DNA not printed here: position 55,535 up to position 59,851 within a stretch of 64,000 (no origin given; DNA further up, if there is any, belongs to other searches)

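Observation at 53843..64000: Tightly packed six-gene operon of ORFan proteins led by two giant proteins; best candidate for an undescribed system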

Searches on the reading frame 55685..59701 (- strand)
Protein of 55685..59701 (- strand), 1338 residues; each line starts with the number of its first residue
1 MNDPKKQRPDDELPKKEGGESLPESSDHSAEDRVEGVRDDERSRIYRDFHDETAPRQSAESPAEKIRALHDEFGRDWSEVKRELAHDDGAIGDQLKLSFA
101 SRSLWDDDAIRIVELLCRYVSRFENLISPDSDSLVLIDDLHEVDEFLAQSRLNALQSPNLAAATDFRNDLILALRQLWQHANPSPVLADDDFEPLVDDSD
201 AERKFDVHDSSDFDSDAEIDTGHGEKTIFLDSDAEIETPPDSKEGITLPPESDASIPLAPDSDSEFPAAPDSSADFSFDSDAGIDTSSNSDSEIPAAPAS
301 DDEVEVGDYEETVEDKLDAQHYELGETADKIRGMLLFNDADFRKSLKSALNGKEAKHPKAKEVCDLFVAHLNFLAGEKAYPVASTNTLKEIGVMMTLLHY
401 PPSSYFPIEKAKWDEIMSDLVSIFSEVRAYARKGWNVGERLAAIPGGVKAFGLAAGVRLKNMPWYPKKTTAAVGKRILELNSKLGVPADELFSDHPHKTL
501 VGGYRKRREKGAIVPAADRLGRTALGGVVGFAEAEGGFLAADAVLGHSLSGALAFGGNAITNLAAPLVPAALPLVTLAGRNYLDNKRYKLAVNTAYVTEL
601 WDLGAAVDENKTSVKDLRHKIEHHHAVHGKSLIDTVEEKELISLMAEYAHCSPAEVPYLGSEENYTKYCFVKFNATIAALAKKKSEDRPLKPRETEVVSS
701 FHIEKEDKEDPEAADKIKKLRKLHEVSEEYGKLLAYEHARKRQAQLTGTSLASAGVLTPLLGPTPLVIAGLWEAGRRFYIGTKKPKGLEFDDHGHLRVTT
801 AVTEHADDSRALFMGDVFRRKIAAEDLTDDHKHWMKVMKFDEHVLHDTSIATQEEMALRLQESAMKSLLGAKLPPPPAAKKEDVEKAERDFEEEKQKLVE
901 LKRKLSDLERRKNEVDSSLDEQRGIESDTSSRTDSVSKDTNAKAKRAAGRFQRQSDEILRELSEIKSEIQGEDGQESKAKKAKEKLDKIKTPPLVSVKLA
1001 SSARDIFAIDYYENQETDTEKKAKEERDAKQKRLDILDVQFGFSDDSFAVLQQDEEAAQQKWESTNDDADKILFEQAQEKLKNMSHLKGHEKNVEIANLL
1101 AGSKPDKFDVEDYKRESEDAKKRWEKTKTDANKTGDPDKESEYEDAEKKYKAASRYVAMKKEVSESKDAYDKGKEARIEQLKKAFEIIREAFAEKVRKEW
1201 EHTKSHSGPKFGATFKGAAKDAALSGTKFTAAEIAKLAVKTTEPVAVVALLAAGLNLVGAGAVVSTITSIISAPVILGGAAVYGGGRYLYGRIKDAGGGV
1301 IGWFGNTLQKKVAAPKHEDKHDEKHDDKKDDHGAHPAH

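Call 6: search_protein_families(library=pfam, proteins=[window:55685-59701:-], max_evalue=1)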
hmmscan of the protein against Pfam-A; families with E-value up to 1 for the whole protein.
window:55685-59701:- (1338 aa): 2 families
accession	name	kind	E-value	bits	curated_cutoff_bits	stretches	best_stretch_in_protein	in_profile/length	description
PF13993.11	YccJ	-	0.068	13.8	27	1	1048-1079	21-52/67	YccJ-like protein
PF13921.12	Myb_DNA-bind_6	-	0.63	10.7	22.9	0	64-86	7-30/60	Myb-like DNA-binding domain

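Call 8: find_encoding_contigs(protein=window:55685-59701:-, flank=10000, max_places=6)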
Protein window:55685-59701:- (1338 aa): 5 contigs read that carry it; 2 places shown.
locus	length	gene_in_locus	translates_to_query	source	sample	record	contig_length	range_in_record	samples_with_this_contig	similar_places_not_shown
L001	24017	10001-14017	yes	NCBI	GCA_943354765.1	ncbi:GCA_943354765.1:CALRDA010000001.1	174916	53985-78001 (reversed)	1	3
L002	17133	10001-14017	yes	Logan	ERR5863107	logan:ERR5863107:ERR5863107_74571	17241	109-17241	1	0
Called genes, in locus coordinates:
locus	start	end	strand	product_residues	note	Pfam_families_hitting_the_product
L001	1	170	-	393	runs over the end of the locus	PF00009:GTP_EFTU, PF03144:GTP_EFTU_D2, PF03143:GTP_EFTU_D3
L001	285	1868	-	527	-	PF12072:RNase_Y_N, PF01966:HD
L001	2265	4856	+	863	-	PF00932:LTD (weak), PF18911:PKD_4 (weak), PF00932:LTD, PF00565:SNase, PF00932:LTD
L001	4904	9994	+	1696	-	-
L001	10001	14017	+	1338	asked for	-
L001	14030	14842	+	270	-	-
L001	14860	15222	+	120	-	-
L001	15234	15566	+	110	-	-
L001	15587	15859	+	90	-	-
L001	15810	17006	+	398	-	PF00988:CPSase_sm_chain, PF00117:GATase, PF07722:Peptidase_C26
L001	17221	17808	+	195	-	PF00551:Formyl_trans_N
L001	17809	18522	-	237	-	PF00970:FAD_binding_6, PF00175:NAD_binding_1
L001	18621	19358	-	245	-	PF01996:F420_ligase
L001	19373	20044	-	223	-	-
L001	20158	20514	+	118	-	-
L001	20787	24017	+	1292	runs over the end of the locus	PF04997:RNA_pol_Rpb1_1, PF00623:RNA_pol_Rpb1_2, PF04983:RNA_pol_Rpb1_3, PF05000:RNA_pol_Rpb1_4, PF04998:RNA_pol_Rpb1_5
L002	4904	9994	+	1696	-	-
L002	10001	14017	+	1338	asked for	-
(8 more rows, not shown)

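Call 9: find_homologous_proteins(query=window:55685-59701:-, max_evalue=0.001)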
Query window:55685-59701:- (1338 aa): 1 proteins with E <= 0.001 among 8000 candidates.
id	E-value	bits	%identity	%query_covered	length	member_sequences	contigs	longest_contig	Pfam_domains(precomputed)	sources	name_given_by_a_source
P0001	0.0e+0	2600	90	100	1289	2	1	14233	-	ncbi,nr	ncbi:hypothetical protein EXS65_03935 [Candidatus Peribacteria bacterium]|nr:hypothetical protein [C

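Call 11: find_homologous_proteins(query=L001:4904-9991:+, max_evalue=0.001)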
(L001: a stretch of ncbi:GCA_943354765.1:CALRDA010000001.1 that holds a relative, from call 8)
Query L001:4904-9991:+ (1696 aa): 2 proteins with E <= 0.001 among 8000 candidates.
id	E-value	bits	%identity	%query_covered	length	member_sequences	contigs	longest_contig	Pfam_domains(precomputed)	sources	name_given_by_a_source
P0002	0.0e+0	3784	100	100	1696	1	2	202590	-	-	-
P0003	0.0e+0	3468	92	100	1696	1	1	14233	-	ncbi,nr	ncbi:hypothetical protein EXS65_03930 [Candidatus Peribacteria bacterium]|nr:hypothetical protein [C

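Call 12: find_encoding_contigs(protein=P0001, flank=10000, max_places=4)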
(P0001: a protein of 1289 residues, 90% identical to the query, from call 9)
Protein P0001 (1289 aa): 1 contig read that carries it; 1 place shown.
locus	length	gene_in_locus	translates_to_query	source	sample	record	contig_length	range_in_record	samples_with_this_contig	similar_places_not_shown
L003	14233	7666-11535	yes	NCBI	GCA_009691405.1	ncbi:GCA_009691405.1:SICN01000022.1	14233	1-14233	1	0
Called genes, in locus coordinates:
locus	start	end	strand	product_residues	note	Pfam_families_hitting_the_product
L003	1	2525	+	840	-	PF00932:LTD (weak), PF18911:PKD_4 (weak), PF00932:LTD, PF00565:SNase, PF00932:LTD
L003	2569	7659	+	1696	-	-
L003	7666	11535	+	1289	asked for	-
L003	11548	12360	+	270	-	-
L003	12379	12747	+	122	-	-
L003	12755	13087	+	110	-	-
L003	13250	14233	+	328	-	PF00988:CPSase_sm_chain, PF00117:GATase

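Call 20: search_solved_structures(query=L001:4904-9991:+, max_evalue=1)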
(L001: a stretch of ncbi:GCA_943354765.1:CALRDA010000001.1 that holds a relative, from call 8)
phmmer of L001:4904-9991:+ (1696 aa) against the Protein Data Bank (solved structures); distinct sequences matched with E-value up to 1: 0.

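Call 21: search_solved_structures(query=window:55688-59701:-, max_evalue=1)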
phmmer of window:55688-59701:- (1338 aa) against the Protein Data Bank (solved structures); distinct sequences matched with E-value up to 1: 3.
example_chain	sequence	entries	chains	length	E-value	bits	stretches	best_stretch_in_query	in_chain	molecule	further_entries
1bq0_A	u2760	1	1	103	0.2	12.5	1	1147-1227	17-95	DNAJ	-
5nro_B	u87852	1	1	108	0.2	12.5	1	1147-1227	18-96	Chaperone protein DnaJ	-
1xbl_A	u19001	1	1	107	0.22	12.4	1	1147-1227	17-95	DNAJ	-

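Call 22: search_protein_families(library=ncbifam, proteins=[L001:4904-9991:+, window:55688-59701:-, L001:2265-4853:+], max_evalue=1)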
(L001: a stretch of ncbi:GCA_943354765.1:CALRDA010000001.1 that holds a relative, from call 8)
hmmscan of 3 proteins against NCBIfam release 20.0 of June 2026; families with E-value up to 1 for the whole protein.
L001:4904-9991:+ (1696 aa): 1 family
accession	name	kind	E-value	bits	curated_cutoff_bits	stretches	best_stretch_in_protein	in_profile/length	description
NF005745.0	PRK07569.1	equivalog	0.012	15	333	1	1004-1082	159-233/238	bidirectional hydrogenase complex protein HoxU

window:55688-59701:- (1338 aa): 0 families

L001:2265-4853:+ (863 aa): 2 families
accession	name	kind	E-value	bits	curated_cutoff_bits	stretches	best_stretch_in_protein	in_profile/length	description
NF047694.1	TnucaseNucIStaph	equivalog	9e-10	38.3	250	1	478-611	47-175/175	thermonuclease NucI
NF047969.1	CaNuclEcnA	equivalog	5.1e-05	23.3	180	1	529-611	67-149/151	calcium-activated nuclease EcnA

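Call 24: search_protein_families(library=phrogs, proteins=[L001:4904-9991:+, window:55688-59701:-], max_evalue=0.1)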
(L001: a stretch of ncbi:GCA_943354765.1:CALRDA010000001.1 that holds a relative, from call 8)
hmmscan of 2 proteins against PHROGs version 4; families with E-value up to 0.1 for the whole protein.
L001:4904-9991:+ (1696 aa): 0 families

window:55688-59701:- (1338 aa): 0 families

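Call 31: search_protein_families(library=padloc, proteins=[L001:4904-9991:+, window:55688-59701:-], max_evalue=0.1)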
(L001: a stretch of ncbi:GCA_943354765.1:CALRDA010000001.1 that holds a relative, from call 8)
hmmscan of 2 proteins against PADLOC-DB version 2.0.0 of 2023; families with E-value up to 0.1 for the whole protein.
L001:4904-9991:+ (1696 aa): 0 families

window:55688-59701:- (1338 aa): 0 families

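Call 35: find_related_loci(query=P0003, collection=genome_contigs, flank=10000)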
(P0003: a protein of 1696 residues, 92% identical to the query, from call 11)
Query P0003 (1696 aa) in genome_contigs; peptide patterns used: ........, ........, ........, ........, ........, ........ (x = any residue, [..] = any of these).
52 stretches matched a pattern; 1 encode a relative of the query (tblastn E <= 1e-3); 1 distinct loci.
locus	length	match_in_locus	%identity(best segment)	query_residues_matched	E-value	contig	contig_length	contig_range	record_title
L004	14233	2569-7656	100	1-1696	0e+0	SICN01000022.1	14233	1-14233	MAG: Candidatus Peribacteria bacterium isolate Baikal-deep-G206 BACOMB-C20556, whole genome shotgun sequence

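Call 98: search_dna_similar(query=P0002, collection=phages, mode=protein, max_evalue=0.001, max_rows=10)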
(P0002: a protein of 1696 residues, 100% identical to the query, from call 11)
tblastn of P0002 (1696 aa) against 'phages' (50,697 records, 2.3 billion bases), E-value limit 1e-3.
No match.

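Call 99: search_dna_similar(query=window:55688-59701:-, collection=phages, mode=protein, max_evalue=0.001, max_rows=10)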
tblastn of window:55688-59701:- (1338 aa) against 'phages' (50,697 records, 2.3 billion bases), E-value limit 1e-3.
No match.

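Call 100: search_dna_similar(query=P0002, collection=plasmids, mode=protein, max_evalue=0.001, max_rows=10)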
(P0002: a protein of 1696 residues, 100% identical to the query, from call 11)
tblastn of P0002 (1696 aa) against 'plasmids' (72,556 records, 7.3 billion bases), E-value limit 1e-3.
No match.

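Call 101: search_dna_similar(query=window:55688-59701:-, collection=plasmids, mode=protein, max_evalue=0.001, max_rows=10)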
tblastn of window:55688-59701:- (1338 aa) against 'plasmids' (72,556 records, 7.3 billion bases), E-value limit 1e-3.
No match.
